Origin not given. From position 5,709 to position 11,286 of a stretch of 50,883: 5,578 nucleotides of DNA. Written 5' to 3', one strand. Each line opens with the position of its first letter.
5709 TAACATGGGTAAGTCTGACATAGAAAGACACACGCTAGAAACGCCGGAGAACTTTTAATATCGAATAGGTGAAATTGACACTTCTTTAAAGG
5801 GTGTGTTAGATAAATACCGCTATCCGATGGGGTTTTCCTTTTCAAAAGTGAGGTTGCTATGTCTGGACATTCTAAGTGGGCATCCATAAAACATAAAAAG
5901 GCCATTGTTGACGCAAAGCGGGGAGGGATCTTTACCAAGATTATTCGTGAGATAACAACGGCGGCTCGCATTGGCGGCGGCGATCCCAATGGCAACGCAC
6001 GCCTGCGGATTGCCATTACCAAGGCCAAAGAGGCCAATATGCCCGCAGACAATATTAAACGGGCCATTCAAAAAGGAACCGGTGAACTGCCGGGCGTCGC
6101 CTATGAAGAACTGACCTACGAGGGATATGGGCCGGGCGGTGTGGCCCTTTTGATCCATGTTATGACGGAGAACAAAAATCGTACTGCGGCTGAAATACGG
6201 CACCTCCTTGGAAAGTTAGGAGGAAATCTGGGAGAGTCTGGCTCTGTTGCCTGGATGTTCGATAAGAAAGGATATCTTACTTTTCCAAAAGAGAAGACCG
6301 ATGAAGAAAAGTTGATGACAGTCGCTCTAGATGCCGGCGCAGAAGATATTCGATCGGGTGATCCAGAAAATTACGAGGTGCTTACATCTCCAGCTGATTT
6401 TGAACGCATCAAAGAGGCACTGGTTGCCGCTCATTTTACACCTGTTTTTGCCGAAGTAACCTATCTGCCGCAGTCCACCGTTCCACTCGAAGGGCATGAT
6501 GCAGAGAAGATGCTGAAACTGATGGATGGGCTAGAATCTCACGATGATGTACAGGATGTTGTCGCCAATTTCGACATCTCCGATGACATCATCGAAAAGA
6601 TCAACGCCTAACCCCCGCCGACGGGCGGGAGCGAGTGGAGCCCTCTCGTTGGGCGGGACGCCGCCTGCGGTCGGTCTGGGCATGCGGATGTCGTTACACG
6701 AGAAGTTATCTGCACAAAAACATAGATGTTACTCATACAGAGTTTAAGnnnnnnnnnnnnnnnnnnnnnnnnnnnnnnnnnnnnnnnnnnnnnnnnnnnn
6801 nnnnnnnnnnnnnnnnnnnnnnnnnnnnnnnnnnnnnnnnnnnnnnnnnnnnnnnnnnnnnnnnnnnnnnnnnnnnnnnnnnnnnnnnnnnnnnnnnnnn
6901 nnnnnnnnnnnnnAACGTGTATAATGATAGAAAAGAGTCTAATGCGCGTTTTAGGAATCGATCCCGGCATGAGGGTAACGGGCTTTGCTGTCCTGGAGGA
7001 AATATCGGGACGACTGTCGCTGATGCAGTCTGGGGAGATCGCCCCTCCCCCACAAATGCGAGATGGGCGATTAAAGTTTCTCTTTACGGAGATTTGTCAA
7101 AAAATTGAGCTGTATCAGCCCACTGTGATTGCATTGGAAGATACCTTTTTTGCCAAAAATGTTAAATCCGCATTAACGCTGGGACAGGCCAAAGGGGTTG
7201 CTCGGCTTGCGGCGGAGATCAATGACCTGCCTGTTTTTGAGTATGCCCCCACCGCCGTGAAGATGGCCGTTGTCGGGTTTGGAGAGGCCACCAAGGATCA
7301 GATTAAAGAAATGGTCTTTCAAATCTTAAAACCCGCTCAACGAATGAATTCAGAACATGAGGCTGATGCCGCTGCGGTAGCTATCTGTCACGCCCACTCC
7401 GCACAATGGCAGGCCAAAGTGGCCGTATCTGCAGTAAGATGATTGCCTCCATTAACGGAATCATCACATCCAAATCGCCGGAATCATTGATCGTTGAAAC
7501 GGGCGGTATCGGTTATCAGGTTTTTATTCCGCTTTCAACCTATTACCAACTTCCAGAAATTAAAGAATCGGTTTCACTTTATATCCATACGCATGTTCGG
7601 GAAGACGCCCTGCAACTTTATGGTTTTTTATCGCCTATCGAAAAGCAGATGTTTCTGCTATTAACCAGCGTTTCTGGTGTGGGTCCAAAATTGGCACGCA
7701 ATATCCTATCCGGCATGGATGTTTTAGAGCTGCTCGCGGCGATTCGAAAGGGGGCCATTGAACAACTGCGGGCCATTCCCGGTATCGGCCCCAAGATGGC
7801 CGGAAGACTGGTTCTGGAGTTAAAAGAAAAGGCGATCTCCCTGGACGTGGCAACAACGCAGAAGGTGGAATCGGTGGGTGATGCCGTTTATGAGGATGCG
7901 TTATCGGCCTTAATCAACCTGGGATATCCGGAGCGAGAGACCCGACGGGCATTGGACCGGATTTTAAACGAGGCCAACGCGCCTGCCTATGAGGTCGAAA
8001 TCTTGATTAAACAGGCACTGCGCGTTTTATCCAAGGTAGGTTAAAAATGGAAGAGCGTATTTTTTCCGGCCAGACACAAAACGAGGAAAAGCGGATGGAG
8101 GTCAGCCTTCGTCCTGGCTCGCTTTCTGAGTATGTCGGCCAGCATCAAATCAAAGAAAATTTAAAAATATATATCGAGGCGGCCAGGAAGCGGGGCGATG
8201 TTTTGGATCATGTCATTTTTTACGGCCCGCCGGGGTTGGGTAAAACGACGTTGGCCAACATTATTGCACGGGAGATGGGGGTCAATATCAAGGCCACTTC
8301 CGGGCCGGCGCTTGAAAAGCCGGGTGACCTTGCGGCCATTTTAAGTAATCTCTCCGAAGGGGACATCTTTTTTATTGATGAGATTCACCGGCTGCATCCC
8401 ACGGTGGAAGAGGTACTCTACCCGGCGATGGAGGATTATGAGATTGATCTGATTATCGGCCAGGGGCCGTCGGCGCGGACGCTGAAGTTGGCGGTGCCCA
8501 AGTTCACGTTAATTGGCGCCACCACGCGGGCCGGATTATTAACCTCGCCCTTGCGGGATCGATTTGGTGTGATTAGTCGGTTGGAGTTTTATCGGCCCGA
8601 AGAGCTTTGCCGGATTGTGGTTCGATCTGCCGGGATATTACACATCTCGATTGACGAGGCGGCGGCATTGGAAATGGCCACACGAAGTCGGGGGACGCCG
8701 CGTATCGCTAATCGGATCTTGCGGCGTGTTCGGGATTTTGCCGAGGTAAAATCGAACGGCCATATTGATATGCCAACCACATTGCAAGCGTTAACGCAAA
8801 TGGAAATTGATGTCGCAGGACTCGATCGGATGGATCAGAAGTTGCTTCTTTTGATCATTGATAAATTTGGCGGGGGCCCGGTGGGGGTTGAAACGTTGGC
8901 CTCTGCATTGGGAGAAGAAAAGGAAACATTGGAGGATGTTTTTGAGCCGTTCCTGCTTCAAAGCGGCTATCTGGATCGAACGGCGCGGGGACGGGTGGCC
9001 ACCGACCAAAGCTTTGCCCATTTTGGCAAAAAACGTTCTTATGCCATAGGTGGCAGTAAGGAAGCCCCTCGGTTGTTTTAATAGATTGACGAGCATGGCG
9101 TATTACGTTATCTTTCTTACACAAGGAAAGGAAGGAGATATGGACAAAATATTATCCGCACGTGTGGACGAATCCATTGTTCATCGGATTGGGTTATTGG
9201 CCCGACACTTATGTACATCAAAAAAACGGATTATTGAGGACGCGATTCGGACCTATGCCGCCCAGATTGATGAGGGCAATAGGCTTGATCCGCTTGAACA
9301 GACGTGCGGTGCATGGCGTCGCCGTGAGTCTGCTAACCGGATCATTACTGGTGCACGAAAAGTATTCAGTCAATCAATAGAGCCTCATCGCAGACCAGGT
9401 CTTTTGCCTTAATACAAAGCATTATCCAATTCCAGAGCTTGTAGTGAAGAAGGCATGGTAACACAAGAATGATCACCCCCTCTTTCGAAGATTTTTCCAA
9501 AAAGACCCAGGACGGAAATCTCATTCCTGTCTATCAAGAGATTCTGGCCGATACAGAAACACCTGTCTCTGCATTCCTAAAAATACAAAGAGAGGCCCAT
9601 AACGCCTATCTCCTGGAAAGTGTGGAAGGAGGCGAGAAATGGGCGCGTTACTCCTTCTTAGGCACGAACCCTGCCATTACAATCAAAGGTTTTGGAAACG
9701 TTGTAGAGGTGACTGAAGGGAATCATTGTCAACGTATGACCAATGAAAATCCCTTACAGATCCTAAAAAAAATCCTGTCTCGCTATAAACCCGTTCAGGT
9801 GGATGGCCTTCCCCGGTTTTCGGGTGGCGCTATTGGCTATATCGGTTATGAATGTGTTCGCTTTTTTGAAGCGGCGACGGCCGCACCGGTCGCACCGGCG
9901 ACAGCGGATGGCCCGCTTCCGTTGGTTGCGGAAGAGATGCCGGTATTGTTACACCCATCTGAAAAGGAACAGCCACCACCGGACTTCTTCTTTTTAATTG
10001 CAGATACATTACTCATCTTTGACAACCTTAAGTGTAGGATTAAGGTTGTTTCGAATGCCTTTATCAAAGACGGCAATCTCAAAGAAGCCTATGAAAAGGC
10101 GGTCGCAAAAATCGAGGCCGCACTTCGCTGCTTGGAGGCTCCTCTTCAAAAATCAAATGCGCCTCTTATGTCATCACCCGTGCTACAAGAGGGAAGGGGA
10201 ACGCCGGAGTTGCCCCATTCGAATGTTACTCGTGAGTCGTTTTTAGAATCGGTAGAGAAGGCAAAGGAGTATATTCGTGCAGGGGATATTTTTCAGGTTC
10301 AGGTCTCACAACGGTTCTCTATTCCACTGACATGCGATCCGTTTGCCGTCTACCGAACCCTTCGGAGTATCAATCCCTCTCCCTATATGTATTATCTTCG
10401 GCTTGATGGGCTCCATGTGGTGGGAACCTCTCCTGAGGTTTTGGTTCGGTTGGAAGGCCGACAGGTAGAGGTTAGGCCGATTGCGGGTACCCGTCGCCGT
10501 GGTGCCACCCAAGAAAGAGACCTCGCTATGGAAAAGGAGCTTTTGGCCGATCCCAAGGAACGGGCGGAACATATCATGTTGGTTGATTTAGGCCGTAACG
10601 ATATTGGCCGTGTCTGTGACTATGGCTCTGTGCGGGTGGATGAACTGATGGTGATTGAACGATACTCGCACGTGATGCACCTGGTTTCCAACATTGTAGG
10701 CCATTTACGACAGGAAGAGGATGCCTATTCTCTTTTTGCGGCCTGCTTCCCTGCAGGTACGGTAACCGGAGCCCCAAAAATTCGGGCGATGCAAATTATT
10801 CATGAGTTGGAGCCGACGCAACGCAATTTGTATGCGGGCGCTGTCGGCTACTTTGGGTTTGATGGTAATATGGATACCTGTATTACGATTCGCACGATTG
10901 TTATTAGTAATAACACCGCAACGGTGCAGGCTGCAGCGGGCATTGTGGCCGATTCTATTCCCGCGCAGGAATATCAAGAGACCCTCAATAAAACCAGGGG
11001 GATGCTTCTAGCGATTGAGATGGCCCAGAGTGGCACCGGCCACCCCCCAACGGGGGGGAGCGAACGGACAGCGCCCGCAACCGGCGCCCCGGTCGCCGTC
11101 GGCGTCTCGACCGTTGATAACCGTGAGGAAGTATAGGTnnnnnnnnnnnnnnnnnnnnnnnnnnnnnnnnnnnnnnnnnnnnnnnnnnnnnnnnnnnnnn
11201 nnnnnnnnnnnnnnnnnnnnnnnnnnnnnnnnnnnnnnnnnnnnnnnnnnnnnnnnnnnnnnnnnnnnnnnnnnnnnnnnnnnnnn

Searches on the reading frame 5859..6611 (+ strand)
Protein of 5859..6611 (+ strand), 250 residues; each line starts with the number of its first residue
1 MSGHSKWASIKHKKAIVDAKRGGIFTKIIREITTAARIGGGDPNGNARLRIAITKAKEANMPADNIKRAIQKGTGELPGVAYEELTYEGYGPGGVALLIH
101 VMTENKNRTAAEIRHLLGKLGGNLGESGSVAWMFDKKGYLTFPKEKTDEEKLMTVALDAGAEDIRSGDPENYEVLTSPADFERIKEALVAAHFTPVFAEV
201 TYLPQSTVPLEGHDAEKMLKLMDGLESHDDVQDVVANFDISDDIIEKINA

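Call 23: search_protein_families(library=ncbifam, proteins=[window:5859-6611:+])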
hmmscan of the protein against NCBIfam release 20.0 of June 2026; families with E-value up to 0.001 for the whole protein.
window:5859-6611:+ (250 aa): 3 families
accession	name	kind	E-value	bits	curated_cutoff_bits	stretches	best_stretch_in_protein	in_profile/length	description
NF001030.0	PRK00110.1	equivalog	2.5e-103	345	243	1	1-248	1-244/245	YebC/PmpR family DNA-binding transcriptional regulator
TIGR01033.1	TIGR01033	subfamily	5e-94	314.5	208.75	1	1-238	1-237/238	YebC/PmpR family DNA-binding transcriptional regulator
NF009044.0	PRK12378.1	subfamily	3.4e-75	252.8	196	1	6-239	4-237/239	YebC/PmpR family DNA-binding transcriptional regulator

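Call 57: list_cluster_members(proteins=[window:5859-6611:+, window:6942-7442:+, window:11848-12831:+, window:12828-13709:+, window:13706-14392:+, window:14605-14982:+, window:25094-26278:+, window:26348-27076:+, window:36777-37376:-, window:34890-36659:-])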
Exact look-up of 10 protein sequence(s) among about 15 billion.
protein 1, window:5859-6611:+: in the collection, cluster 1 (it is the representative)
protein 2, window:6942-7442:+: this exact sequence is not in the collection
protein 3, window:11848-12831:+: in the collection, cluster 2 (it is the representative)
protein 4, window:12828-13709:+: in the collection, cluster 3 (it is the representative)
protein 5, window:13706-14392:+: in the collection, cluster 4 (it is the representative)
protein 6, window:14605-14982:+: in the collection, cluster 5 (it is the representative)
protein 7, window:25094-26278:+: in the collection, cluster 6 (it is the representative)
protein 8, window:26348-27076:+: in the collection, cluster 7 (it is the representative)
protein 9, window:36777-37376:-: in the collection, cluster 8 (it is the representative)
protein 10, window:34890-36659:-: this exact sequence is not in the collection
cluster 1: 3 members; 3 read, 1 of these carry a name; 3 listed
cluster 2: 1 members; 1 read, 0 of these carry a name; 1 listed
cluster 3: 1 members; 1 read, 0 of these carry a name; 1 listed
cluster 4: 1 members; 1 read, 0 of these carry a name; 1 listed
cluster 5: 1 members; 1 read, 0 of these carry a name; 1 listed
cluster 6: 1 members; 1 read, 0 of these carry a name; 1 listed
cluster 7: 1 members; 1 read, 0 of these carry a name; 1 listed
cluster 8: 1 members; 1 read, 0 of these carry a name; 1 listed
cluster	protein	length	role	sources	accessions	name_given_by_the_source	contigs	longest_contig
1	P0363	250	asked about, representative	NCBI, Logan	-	-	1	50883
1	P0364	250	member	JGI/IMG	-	YebC/PmpR family DNA-binding regulatory protein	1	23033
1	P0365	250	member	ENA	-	-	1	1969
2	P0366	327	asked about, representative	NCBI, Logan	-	-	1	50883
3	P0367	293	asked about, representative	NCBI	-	-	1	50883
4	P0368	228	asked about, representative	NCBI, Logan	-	-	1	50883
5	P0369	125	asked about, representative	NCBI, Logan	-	-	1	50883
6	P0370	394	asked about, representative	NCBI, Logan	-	-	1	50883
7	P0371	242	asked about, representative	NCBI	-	-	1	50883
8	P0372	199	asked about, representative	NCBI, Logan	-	-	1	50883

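Call 98: find_encoding_contigs(protein=P0365, flank=3000, max_places=3)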
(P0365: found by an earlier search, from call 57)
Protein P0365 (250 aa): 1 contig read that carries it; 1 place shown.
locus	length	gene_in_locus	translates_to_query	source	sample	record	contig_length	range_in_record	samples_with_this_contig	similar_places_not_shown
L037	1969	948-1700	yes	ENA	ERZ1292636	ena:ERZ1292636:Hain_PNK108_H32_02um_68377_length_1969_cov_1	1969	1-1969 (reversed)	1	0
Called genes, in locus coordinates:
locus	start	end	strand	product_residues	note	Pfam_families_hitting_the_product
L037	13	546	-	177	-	PF00156:Pribosyltran, PF14681:UPRTase (faint)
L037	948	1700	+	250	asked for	PF20772:TACO1_YebC_N, PF01709:Transcrip_reg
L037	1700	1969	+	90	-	?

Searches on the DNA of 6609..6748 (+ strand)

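Call 94: build_rna_model(alignment_id=A9, structure=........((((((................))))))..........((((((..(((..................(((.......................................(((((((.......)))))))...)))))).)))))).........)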
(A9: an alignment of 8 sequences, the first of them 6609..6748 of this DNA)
Model R1 built from alignment A9 (8 sequences, 163 columns); structure: as given.
model positions 122; base pairs 25; branch points 1; effective number of sequences 1.74; information 0.59 bits per position. Calibrated on 0.2 Mb of random sequence (short: E-values are rough).
structure used (alignment columns):
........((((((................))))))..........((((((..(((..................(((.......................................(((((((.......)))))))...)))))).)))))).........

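Call 95: search_with_rna_model(model_id=R1, sources=[window, L003, L004, L005, L006, L007, L026, L028, L002, L016, L017, L019, L023], max_evalue=10, make_alignment=true)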
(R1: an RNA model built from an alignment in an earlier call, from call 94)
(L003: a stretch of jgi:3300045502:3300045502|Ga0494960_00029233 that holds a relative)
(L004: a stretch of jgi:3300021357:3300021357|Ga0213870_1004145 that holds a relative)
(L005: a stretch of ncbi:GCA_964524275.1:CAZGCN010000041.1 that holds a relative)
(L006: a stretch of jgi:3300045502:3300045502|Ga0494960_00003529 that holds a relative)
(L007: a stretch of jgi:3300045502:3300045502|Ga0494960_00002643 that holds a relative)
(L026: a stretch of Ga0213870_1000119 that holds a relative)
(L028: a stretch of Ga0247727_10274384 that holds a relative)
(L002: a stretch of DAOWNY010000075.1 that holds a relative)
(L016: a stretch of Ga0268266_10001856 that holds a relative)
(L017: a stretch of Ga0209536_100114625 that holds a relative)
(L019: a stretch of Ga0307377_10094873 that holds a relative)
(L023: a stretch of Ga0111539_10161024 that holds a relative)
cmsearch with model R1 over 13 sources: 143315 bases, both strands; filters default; matches with E-value up to 10: 14.
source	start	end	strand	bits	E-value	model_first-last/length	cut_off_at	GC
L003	6292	6429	-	123.6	2e-30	1-122/122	no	0.59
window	14396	14533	-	116.4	1.7e-28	1-122/122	no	0.48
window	36657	36779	-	115.4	3e-28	1-122/122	no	0.47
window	49593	49725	-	113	1.2e-27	1-122/122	no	0.49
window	43652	43769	+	111.8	2.6e-27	1-122/122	no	0.51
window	6609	6749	+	102.9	6.1e-25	1-122/122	no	0.58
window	11699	11804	+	98.7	7.8e-24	1-122/122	no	0.48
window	43142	43256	-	97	2.3e-23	1-122/122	no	0.43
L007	12717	12798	+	55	2.9e-12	1-122/122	no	0.6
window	26275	26425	+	39.7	3.4e-08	1-122/122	no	0.64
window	11040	11122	+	22.9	0.00097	1-122/122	no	0.75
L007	21346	21404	-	17.2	0.032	59-122/122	5'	0.47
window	9886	9992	+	14.9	0.13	1-122/122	no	0.59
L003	107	179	-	14.6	0.16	1-122/122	no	0.64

Alignment A10: 14 matches aligned to the model, 201 columns, each read 5' to 3' on its own strand. Consensus structure (alignment columns), stored with it:
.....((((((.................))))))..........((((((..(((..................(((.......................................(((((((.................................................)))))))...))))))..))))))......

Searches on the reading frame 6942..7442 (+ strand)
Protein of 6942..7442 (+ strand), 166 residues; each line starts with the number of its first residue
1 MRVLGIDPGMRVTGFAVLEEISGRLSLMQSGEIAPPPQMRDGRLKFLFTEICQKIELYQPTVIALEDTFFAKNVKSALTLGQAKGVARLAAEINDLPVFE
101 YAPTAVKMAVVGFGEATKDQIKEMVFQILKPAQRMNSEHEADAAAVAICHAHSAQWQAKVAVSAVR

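Call 23: search_protein_families(library=ncbifam, proteins=[window:6942-7442:+])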
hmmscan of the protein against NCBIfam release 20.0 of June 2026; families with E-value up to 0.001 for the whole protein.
window:6942-7442:+ (166 aa): 2 families
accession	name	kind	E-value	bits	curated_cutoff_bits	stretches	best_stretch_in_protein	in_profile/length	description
TIGR00228.1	ruvC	equivalog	1e-42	145.7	100.65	1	3-155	1-152/156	crossover junction endodeoxyribonuclease RuvC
NF000711.0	PRK00039.2-1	equivalog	4.3e-41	140.5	163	1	1-157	1-158/161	crossover junction endodeoxyribonuclease RuvC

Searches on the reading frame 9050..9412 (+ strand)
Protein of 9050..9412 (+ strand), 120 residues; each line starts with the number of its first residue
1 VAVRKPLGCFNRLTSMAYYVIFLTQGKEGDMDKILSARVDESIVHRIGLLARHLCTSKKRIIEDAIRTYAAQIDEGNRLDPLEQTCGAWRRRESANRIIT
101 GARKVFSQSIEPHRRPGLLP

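Call 106: search_protein_families(library=pfam, proteins=[window:9050-9412:+], max_evalue=0.001)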
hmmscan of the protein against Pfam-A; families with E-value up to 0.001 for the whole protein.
window:9050-9412:+ (120 aa): 0 families

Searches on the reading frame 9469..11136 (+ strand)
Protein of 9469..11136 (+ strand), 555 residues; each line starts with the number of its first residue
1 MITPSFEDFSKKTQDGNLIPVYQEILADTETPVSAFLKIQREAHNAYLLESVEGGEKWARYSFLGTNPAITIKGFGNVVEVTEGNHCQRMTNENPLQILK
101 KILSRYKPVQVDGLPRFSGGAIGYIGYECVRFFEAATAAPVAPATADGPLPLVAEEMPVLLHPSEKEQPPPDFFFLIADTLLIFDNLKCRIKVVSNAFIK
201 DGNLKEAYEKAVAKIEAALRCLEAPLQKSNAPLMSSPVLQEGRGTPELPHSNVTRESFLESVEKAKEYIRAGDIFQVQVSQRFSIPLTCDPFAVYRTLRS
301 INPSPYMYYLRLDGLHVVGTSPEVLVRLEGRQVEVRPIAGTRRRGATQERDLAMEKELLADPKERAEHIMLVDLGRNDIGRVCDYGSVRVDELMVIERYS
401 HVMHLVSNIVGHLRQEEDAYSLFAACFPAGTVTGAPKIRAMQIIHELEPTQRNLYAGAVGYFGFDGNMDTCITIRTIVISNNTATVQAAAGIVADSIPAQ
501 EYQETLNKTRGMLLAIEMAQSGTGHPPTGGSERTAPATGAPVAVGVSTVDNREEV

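Call 23: search_protein_families(library=ncbifam, proteins=[window:9469-11136:+])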
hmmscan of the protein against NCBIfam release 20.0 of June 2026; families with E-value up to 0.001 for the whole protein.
window:9469-11136:+ (555 aa): 26 families (the best 25 are shown)
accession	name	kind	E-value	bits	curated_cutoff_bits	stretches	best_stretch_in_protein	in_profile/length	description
TIGR00564.1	trpE_most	equivalog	1.3e-166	555.2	517.7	1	27-516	1-454/455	anthranilate synthase component I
NF010086.0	PRK13571.1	equivalog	2.4e-153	511.3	693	1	3-521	8-502/510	anthranilate synthase component I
TIGR01820.1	TrpE-arch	equivalog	8.9e-139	463.6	512.05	1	32-517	1-449/449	anthranilate synthase component I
NF010079.0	PRK13564.1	equivalog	3.1e-111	372.7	471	1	161-521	162-516/521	anthranilate synthase component 1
NF010087.0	PRK13572.1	equivalog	1.5e-106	356.7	580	2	241-518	158-433/435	anthranilate synthase component I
NF004610.0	PRK05940.1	equivalog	4.5e-106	355.4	568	1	243-520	181-463/467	anthranilate synthase component I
TIGR01824.1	PabB-clade2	equivalog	7.4e-106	354.4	408.55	1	252-511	93-354/355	aminodeoxychorismate synthase, component I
NF006563.0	PRK09070.1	equivalog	3.7e-105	352.2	514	1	254-518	181-446/447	aminodeoxychorismate synthase component I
NF010089.0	PRK13574.1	equivalog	4.5e-104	348.7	527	2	252-516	154-418/421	anthranilate synthase component I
TIGR00565.1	trpE_proteo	equivalog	1.5e-95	320.9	494.65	1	164-519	148-496/498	anthranilate synthase component I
TIGR00553.1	pabB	equivalog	2.5e-89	299.7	328.4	1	250-510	67-327/329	aminodeoxychorismate synthase component I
NF012009.0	PRK15465.1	equivalog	3.2e-83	279.8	622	2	250-516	185-451/453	aminodeoxychorismate synthase component 1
NF010082.0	PRK13567.1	equivalog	4e-83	279.7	576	1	152-513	109-464/468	anthranilate synthase component I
NF010081.0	PRK13566.1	equivalog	1.4e-76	258.3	645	1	249-522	239-513/729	anthranilate synthase component I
NF005698.0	PRK07508.1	equivalog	7.9e-75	251.8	452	1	249-511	110-374/383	aminodeoxychorismate synthase component I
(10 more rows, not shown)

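Call 41: find_homologous_proteins(query=window:9469-11136:+, max_evalue=1e-60)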
Query window:9469-11136:+ (555 aa): 8000 proteins with E <= 1e-60 among 8000 candidates; the best 120 are listed.
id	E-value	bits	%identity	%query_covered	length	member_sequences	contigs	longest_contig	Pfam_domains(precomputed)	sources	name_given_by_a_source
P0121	0.0e+0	1250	100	100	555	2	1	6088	PF04715.20,PF00425.25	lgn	-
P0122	1.0e-221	755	67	94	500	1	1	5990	PF04715.20,PF00425.25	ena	-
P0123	3.3e-218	744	65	94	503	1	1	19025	PF04715.20,PF00425.25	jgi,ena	-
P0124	4.1e-218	743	64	94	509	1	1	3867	PF04715.20,PF00425.25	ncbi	-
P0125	8.0e-218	742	65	94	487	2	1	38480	PF04715.20,PF00425.25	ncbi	-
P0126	1.2e-217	742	65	94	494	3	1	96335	PF04715.20,PF00425.25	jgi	jgi:anthranilate synthase component 1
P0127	1.8e-217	741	68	94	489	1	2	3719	PF04715.20,PF00425.25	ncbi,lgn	-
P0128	2.2e-217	741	68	94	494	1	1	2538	PF04715.20,PF00425.25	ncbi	-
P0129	7.1e-217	739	64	94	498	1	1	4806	PF04715.20,PF00425.25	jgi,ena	-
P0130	1.0e-215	735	65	94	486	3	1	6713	PF04715.20,PF00425.25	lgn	-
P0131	4.2e-215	733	65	94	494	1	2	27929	PF04715.20,PF00425.25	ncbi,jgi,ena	jgi:anthranilate synthase component 1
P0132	6.9e-215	733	65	94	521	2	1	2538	PF04715.20,PF00425.25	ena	-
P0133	3.2e-210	717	63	94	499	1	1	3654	PF04715.20,PF00425.25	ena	-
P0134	4.6e-210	717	63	94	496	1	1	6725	PF04715.20,PF00425.25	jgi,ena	-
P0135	2.7e-209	714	65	94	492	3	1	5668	PF04715.20,PF00425.25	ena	-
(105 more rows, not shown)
